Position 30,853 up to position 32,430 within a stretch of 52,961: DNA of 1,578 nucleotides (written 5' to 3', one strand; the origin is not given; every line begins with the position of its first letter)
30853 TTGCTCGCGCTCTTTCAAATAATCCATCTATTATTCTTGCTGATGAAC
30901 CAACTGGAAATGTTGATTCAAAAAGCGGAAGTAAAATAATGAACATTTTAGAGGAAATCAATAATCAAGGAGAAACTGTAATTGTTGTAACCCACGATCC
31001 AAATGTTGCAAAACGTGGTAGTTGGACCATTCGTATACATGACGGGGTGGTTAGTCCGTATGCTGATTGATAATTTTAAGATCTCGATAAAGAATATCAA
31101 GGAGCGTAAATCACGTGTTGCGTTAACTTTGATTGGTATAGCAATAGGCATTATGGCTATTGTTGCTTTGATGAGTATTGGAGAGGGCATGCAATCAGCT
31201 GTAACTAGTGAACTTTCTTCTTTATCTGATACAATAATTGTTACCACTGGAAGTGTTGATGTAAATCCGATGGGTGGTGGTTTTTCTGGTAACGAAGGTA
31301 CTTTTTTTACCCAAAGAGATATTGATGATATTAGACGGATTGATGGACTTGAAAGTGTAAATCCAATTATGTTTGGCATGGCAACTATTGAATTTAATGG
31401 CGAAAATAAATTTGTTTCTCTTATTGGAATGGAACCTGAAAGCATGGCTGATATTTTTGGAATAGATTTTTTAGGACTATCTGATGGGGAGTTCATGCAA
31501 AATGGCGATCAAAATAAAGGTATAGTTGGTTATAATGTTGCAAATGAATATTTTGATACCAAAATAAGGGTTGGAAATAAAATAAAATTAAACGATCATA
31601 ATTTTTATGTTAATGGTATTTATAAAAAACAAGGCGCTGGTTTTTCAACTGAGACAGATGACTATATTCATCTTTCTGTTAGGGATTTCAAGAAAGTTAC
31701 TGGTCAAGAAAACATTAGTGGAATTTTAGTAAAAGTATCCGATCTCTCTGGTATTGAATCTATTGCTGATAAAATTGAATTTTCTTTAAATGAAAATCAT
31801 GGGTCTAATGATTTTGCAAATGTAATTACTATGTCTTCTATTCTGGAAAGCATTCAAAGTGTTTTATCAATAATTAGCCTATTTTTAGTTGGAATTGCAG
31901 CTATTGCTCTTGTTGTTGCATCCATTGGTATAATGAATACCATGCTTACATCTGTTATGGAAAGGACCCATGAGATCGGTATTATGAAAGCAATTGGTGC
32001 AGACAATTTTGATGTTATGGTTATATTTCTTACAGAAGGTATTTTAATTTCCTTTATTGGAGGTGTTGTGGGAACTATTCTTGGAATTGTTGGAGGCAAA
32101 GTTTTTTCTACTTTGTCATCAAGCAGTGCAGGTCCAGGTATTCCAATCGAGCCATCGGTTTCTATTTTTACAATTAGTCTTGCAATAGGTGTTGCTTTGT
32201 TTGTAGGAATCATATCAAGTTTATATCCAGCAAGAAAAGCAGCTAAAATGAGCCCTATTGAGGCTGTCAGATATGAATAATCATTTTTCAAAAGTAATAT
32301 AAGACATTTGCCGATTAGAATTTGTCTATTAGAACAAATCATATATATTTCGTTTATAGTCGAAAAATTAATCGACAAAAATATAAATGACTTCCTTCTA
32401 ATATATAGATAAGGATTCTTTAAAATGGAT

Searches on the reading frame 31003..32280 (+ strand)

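Call 4: search_protein_families(library=pfam, proteins=[window:31003-32280:+], max_evalue=0.1)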
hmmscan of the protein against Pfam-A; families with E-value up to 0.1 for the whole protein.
window:31003-32280:+ (425 aa): 2 families
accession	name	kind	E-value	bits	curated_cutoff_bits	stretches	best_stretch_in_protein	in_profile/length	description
PF12704.14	MacB_PCD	-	3.9e-31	109.4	27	1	40-259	2-205/207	MacB-like periplasmic core domain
PF02687.27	FtsX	-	7.6e-23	81.3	25.5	1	298-418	3-120/120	FtsX-like permease C-terminal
